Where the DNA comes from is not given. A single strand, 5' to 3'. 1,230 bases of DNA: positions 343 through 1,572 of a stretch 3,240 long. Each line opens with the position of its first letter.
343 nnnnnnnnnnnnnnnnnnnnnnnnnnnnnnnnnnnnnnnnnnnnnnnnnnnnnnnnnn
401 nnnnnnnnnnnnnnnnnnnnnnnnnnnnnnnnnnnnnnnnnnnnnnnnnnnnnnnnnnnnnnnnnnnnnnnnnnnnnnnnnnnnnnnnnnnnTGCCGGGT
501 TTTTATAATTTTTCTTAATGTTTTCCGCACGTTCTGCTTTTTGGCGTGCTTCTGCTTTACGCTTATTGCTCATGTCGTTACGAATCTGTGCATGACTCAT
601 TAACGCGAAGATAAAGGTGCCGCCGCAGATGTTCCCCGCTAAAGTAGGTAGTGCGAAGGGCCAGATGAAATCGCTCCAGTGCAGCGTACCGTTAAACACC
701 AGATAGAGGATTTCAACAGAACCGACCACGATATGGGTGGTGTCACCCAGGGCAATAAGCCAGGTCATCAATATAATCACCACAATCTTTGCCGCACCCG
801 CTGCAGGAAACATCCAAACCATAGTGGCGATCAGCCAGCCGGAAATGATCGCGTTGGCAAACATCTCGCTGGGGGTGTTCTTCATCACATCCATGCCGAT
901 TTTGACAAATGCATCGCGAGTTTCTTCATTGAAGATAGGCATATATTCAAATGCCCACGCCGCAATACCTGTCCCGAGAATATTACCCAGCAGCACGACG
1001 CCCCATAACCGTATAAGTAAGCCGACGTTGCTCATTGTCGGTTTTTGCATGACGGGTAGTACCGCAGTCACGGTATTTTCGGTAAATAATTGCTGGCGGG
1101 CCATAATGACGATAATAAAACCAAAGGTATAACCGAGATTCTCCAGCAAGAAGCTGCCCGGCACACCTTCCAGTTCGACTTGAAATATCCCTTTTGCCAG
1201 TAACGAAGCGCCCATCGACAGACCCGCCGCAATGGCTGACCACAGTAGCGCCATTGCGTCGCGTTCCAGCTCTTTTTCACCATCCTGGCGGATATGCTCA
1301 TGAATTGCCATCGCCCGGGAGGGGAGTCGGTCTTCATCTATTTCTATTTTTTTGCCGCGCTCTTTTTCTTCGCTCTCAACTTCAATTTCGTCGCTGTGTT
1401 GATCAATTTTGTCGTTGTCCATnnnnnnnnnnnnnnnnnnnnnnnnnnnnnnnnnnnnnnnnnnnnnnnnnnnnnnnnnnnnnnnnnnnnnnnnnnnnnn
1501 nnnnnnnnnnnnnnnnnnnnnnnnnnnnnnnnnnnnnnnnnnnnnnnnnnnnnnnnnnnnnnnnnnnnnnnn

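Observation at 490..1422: YfdC has long charged terminal extensions around its FNT core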

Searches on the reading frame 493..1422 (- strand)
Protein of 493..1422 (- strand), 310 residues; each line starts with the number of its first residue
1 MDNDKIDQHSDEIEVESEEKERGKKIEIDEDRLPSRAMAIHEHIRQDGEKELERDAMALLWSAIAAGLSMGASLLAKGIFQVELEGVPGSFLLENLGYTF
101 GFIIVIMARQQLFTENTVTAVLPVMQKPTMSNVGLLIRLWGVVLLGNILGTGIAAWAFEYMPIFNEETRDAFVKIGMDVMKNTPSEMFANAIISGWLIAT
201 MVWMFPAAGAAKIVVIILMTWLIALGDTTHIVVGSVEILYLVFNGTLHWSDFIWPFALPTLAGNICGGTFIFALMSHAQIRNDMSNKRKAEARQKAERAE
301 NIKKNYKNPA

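Call 5: search_solved_structures(query=window:493-1422:-, max_evalue=1, show_alignments=3)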
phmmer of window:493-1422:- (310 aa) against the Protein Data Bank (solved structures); distinct sequences matched with E-value up to 1: 4.
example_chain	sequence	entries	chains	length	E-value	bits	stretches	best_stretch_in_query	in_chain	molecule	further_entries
3kly_A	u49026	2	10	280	6.7e-06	28.6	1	46-233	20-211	Putative formate transporter 1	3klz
6vqq_A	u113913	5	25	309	8.7e-06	28.3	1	47-277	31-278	Formate-nitrite transporter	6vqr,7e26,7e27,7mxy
9v2a_A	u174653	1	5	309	4e-05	26.1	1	90-275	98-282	Low-CO2 inducible protein LCIA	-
1fsh_A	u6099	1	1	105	0.66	12.3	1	112-171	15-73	DISHEVELLED-1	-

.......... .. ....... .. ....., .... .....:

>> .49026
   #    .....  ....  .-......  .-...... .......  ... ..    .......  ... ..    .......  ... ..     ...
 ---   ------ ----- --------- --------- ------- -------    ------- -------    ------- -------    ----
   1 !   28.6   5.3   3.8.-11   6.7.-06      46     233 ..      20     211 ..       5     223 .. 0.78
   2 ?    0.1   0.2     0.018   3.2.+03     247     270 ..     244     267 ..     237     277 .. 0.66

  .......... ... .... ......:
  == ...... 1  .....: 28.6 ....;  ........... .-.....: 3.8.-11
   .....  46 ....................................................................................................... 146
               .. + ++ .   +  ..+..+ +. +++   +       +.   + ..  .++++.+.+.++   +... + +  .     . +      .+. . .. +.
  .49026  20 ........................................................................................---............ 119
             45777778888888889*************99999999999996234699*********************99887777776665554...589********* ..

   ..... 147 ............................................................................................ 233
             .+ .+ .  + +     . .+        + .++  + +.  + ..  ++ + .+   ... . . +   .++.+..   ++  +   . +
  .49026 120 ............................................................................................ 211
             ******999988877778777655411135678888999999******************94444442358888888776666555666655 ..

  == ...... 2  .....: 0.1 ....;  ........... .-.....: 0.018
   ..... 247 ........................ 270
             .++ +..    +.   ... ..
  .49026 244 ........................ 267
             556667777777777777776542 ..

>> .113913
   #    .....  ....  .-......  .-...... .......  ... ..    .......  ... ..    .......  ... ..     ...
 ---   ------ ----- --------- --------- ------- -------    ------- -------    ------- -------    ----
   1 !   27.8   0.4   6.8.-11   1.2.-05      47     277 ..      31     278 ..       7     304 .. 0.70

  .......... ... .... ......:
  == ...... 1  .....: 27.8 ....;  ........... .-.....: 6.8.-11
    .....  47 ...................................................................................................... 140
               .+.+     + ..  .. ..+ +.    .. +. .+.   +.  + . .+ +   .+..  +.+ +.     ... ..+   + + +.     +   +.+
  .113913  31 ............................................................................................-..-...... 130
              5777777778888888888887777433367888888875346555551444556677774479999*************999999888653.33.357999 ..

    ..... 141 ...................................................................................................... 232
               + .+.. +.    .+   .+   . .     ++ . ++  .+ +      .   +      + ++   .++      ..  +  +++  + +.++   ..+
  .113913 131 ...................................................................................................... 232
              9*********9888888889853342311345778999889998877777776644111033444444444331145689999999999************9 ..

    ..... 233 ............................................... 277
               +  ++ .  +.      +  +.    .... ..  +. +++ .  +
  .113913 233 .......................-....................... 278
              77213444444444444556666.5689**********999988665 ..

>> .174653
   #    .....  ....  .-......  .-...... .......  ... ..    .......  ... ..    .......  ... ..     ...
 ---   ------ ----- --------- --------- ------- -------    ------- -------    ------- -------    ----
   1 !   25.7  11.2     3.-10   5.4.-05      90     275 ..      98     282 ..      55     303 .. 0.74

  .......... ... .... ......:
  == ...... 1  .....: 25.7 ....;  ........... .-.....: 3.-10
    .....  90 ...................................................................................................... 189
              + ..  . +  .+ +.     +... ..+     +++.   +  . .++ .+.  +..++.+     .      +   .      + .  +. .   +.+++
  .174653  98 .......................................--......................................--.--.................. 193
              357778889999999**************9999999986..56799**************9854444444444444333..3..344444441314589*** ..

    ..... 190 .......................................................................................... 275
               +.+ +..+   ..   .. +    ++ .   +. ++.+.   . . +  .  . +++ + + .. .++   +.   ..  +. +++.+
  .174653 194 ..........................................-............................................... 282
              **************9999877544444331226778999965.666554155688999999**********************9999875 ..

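Call 7: profile_search(protein=window:493-1422:-)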
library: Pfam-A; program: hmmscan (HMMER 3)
A. the first sequence (310 residues): domains with independent E <= 10: 1; with E <= 0.001: 1
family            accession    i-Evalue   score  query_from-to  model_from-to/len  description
Form_Nir_trans    PF01226.23    7.8e-49   166.7      40-277         2-239/240  Formate/nitrite transporter

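Call 9: search_protein_families(proteins=[window:493-1422:-], library=ncbifam, max_evalue=0.01)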
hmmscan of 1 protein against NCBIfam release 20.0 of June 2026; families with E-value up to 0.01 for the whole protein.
window:493-1422:- (310 aa): 2 families
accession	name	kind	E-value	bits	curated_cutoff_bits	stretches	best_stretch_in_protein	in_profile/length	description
TIGR00790.1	fnt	subfamily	2e-14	53.8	232.3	1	56-277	6-234/239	formate/nitrite family transporter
TIGR04060.1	formate_focA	equivalog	1.3e-11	44.2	290.1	1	46-220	9-187/268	formate transporter FocA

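Call 11: find_homologous_proteins(query=window:493-1422:-, max_evalue=0.00001)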
Query window:493-1422:- (310 aa): 6665 proteins with E <= 0.00001 among 8000 candidates; the best 120 are listed.
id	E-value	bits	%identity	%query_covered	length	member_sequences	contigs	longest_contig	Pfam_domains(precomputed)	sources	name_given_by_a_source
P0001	3.8e-219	744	91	90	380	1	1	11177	PF01226.24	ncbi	-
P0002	1.4e-197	673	98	100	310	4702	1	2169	PF01226.24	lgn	-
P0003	9.5e-187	637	99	94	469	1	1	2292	PF00275.26,PF01226.24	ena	-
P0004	1.1e-182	624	88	100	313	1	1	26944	PF01226.24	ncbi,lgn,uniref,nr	ncbi:formate/nitrite transporter family protein [Citrobacter sp. Awk 4]|uniref:formate/nitrite trans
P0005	5.3e-182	622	88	100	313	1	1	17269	PF01226.24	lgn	-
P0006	6.8e-182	621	90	97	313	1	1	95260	PF01226.24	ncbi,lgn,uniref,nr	ncbi:hypothetical protein CJP72_20950 [Citrobacter sp. NCU1]|uniref:formate/nitrite transporter fami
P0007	1.5e-181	620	88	99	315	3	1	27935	PF01226.24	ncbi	ncbi:MAG: formate/nitrite transporter family protein [Citrobacter sp.]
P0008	1.7e-181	620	90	96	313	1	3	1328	PF01226.24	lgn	-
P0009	2.3e-181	620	88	100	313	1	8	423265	PF01226.24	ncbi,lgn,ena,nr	ncbi:TPA: formate/nitrite transporter family protein [Citrobacter farmeri]|nr:formate/nitrite transp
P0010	3.8e-181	619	89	98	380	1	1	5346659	PF01226.24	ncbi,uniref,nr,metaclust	ncbi:putative membrane protein [Citrobacter rodentium ICC168]|uniref:Membrane protein n=4 Tax=Entero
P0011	4.1e-181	619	88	100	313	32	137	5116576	PF01226.24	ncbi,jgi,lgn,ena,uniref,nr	ncbi:formate/nitrite transporter family protein [Citrobacter farmeri]|uniref:formate/nitrite transpo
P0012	1.3e-180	617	90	97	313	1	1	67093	PF01226.24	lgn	-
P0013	1.5e-180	617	88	100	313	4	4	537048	PF01226.24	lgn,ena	-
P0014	1.5e-180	617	89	97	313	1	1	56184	PF01226.24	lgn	-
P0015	1.5e-180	617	90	97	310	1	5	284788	PF01226.24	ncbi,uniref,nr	ncbi:formate/nitrite transporter family protein [Citrobacter sp. EC_71]|uniref:formate/nitrite trans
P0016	1.7e-180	617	89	97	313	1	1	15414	PF01226.24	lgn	-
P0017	1.7e-180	617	90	96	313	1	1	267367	PF01226.24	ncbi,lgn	ncbi:MAG: formate/nitrite transporter family protein [Citrobacter portucalensis]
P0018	2.1e-180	616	88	100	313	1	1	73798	PF01226.24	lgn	-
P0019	2.2e-180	616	89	98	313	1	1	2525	PF01226.24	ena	-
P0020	2.2e-180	616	88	100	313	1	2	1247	PF01226.24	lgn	-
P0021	2.4e-180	616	89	97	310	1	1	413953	PF01226.24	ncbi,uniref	ncbi:formate/nitrite transporter family protein [Citrobacter braakii]|uniref:formate/nitrite transpo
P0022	2.9e-180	616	88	99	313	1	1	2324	PF01226.24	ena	-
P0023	2.9e-180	616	87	100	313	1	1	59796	PF01226.24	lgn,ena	-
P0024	3.1e-180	616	90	96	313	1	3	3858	PF01226.24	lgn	-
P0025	3.5e-180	616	87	100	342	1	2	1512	PF01226.24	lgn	-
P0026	3.5e-180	616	93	100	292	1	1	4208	PF01226.24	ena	-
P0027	3.8e-180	616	90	97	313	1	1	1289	PF01226.24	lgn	-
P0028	4.0e-180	616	89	97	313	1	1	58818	PF01226.24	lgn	-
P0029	4.1e-180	615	88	100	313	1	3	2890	PF01226.24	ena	-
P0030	5.1e-180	615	90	96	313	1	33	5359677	PF01226.24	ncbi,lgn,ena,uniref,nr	ncbi:formate/nitrite transporter family protein [Citrobacter portucalensis]|uniref:Formate/nitrite t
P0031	5.2e-180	615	90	96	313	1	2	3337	PF01226.24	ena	-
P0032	5.4e-180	615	88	99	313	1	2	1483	PF01226.24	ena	-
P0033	5.5e-180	615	90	97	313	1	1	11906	PF01226.24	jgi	jgi:formate/nitrite transporter FocA (FNT family)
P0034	5.5e-180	615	90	97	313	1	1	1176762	PF01226.24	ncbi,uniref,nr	ncbi:formate/nitrite transporter family protein [Citrobacter werkmanii]|uniref:formate/nitrite trans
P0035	5.6e-180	615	88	100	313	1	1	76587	PF01226.24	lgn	-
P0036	6.2e-180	615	90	96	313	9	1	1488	PF01226.24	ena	-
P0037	7.0e-180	615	88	99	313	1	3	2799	PF01226.24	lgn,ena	-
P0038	7.0e-180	615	88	99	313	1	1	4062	PF01226.24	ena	-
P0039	7.4e-180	615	88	99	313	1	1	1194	PF01226.24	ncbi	-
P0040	7.7e-180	615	88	99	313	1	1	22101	PF01226.24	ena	-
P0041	7.9e-180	615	89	97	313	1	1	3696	PF01226.24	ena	-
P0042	8.0e-180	615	88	100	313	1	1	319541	PF01226.24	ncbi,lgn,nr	ncbi:TPA: formate/nitrite transporter family protein [Citrobacter freundii]|nr:formate/nitrite trans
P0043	8.0e-180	615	88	100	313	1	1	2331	PF01226.24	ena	-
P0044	8.3e-180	614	88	100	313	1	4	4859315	PF01226.24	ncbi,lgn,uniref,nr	ncbi:formate/nitrite transporter family protein [Citrobacter freundii]|uniref:formate/nitrite transp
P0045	9.4e-180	614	90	96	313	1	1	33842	PF01226.24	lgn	-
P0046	9.6e-180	614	88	100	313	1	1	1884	PF01226.24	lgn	-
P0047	1.0e-179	614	88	100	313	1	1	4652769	PF01226.24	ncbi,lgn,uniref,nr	ncbi:formate/nitrite transporter family protein [Citrobacter sp. R56]|uniref:formate/nitrite transpo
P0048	1.0e-179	614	90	96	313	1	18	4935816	PF01226.24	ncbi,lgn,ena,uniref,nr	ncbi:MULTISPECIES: formate/nitrite transporter family protein [Citrobacter]|uniref:formate/nitrite t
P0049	1.0e-179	614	88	100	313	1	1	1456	PF01226.24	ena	-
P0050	1.0e-179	614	89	98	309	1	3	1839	PF01226.24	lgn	-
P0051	1.1e-179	614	89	97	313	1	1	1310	PF01226.24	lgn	-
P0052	1.1e-179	614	88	100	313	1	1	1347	PF01226.24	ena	-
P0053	1.2e-179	614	88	100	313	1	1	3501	PF01226.24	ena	-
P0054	1.3e-179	614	88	100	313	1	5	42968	PF01226.24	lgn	-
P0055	1.4e-179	614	88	99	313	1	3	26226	PF01226.24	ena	-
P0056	1.4e-179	614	88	99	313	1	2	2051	PF01226.24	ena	-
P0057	1.4e-179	614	89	97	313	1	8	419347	PF01226.24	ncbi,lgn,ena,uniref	ncbi:formate/nitrite transporter family protein [Citrobacter portucalensis]|uniref:formate/nitrite t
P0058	1.4e-179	614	87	100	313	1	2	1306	PF01226.24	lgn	-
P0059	1.4e-179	614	88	100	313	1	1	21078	PF01226.24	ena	-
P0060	1.4e-179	614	90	96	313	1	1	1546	PF01226.24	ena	-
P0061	1.4e-179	614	90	96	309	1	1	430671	PF01226.24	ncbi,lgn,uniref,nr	ncbi:formate/nitrite transporter family protein [Pseudocitrobacter faecalis]|uniref:Formate/nitrite 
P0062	1.4e-179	614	88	99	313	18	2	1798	PF01226.24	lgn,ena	-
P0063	1.5e-179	614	91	93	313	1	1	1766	PF01226.24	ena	-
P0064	1.5e-179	614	90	96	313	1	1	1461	PF01226.24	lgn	-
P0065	1.5e-179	614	88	100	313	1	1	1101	PF01226.24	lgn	-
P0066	1.5e-179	614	88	100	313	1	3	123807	PF01226.24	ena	-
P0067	1.5e-179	614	90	96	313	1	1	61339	PF01226.24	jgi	jgi:formate/nitrite transporter FocA (FNT family)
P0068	1.5e-179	614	88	99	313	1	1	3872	PF01226.24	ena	-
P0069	1.5e-179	614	89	97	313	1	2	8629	PF01226.24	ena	-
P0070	1.5e-179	614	88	100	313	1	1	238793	PF01226.24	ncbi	ncbi:formate/nitrite transporter family protein [Citrobacter freundii]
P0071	1.5e-179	614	87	100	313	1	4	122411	PF01226.24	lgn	-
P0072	1.6e-179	614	88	99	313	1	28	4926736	PF01226.24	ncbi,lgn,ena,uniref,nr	ncbi:formate/nitrite transporter family protein [Citrobacter portucalensis]|uniref:formate/nitrite t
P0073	1.7e-179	613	87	100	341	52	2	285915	PF01226.24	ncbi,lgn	ncbi:TPA: formate/nitrite transporter family protein [Salmonella enterica subsp. diarizonae serovar 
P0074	1.8e-179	613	90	96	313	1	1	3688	PF01226.24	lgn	-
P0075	1.8e-179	613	88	99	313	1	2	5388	PF01226.24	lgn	-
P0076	1.9e-179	613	87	100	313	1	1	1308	PF01226.24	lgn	-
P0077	1.9e-179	613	89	97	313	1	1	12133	PF01226.24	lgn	-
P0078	1.9e-179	613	89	97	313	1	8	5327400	PF01226.24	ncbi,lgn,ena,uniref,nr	ncbi:hypothetical protein GF718_04620 [Citrobacter braakii]|uniref:formate/nitrite transporter famil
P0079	1.9e-179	613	90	96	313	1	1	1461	PF01226.24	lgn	-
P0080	2.0e-179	613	88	100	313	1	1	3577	PF01226.24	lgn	-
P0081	2.0e-179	613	88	100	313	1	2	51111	PF01226.24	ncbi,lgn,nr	ncbi:TPA: formate/nitrite transporter family protein [Citrobacter freundii]|nr:formate/nitrite trans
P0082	2.0e-179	613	89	97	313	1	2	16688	PF01226.24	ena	-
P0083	2.1e-179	613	88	99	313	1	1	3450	PF01226.24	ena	-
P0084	2.1e-179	613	88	99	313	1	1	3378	PF01226.24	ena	-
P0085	2.1e-179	613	87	100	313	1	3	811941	PF01226.24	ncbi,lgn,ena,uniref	ncbi:formate/nitrite transporter family protein [Citrobacter meridianamericanus]|uniref:formate/nitr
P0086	2.1e-179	613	88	100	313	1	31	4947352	PF01226.24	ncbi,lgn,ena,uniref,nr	ncbi:formate/nitrite transporter family protein [Citrobacter freundii]|uniref:formate/nitrite transp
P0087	2.1e-179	613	88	100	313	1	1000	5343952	PF01226.24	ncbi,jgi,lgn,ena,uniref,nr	ncbi:formate/nitrite transporter family protein [Citrobacter freundii]|jgi:formate/nitrite transport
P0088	2.2e-179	613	90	96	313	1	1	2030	PF01226.24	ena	-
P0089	2.2e-179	613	88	100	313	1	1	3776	PF01226.24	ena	-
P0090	2.2e-179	613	88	100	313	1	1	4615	PF01226.24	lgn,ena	-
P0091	2.2e-179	613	88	100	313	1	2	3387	PF01226.24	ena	-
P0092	2.2e-179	613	88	100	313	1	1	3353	PF01226.24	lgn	-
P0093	2.4e-179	613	88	100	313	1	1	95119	PF01226.24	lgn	-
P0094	2.4e-179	613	87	100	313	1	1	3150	PF01226.24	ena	-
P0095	2.5e-179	613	90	96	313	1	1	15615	PF01226.24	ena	-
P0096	2.5e-179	613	90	96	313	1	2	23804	PF01226.24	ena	-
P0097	2.5e-179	613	89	97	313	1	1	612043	PF01226.24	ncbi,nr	ncbi:formate/nitrite transporter family protein [Citrobacter braakii]|nr:formate/nitrite transporter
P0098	2.5e-179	613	89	97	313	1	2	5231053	PF01226.24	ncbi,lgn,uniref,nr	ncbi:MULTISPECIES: formate/nitrite transporter family protein [unclassified Citrobacter]|uniref:form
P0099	2.6e-179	613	89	97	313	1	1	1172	PF01226.24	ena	-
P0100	2.6e-179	613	89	97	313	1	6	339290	PF01226.24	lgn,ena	-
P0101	2.6e-179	613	89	97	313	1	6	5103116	PF01226.24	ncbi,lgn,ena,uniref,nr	ncbi:formate/nitrite transporter family protein [Citrobacter sp. RHBSTW-00570]|uniref:formate/nitrit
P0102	2.6e-179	613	89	97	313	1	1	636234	PF01226.24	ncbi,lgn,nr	ncbi:formate/nitrite transporter family protein [Citrobacter braakii]|nr:formate/nitrite transporter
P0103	2.7e-179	613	89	97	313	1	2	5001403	PF01226.24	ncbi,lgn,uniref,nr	ncbi:formate/nitrite transporter family protein [Citrobacter braakii]|uniref:formate/nitrite transpo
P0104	2.7e-179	613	89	97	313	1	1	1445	PF01226.24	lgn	-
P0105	2.8e-179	613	88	100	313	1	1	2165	PF01226.24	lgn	-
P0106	2.8e-179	613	89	97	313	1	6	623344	PF01226.24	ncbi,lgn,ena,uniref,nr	ncbi:formate/nitrite transporter family protein [Citrobacter braakii]|uniref:formate/nitrite transpo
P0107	2.9e-179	613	88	100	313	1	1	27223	PF01226.24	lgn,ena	-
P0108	2.9e-179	613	90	96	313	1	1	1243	PF01226.24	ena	-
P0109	3.1e-179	613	88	100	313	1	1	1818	PF01226.24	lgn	-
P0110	3.2e-179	613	87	100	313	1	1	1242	PF01226.24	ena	-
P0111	3.2e-179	613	89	97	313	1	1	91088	PF01226.24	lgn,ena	-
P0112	3.4e-179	612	89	97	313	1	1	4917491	PF01226.24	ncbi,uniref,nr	uniref:formate/nitrite transporter family protein n=1 Tax=Citrobacter braakii TaxID=57706 RepID=UPI0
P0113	3.4e-179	612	87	100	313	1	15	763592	PF01226.24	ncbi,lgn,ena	ncbi:formate/nitrite transporter family protein [Citrobacter meridianamericanus]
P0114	3.4e-179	612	87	100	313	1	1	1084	PF01226.24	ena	-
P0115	3.5e-179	612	88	98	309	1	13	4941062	PF01226.24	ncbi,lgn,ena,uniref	ncbi:formate/nitrite transporter family protein [Pseudocitrobacter faecalis]|uniref:formate/nitrite 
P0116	3.6e-179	612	88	100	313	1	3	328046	PF01226.24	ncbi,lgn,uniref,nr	ncbi:formate/nitrite transporter family protein [Citrobacter freundii]|uniref:formate/nitrite transp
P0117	3.6e-179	612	88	100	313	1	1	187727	PF01226.24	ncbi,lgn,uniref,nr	ncbi:formate/nitrite transporter family protein [Citrobacter freundii]|uniref:formate/nitrite transp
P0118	3.7e-179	612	88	100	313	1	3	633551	PF01226.24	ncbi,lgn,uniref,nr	ncbi:formate/nitrite transporter family protein [Citrobacter sp. S2-9]|uniref:Formate/nitrite transp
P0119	3.8e-179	612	89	97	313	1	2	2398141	PF01226.24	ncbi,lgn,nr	ncbi:Inner membrane protein yfdC [Citrobacter freundii]|nr:Inner membrane protein yfdC [Citrobacter 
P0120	3.8e-179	612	90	96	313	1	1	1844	PF01226.24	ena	-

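Call 19: search_protein_representatives(protein=window:493-1422:-)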
Query: 310 residues. Proteins with E-value up to 0.001 (for the whole library): 2018; up to 1e-10: 1001; up to 1e-30: 204. The best 150 are listed.
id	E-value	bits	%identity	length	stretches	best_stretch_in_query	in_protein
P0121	1.6e-116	405.0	63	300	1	13-298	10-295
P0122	1.2e-110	385.7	96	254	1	1-184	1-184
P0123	5.2e-102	357.4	95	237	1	1-174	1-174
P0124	1.7e-96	339.3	78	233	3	221-300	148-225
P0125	8.4e-92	323.9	89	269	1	142-301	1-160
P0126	1.1e-87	310.3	97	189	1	38-186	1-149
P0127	2.3e-86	306.0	93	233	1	156-310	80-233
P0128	1.2e-83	297.1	70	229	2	153-299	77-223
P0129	3.6e-80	285.7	87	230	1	76-225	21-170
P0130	2.2e-77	276.5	62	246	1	70-290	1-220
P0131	9.2e-77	274.5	50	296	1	19-284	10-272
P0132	4.3e-75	269.0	95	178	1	1-136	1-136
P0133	1.0e-73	264.5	47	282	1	4-283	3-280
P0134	1.9e-72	260.3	38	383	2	78-281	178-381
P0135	1.5e-62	227.8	42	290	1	23-287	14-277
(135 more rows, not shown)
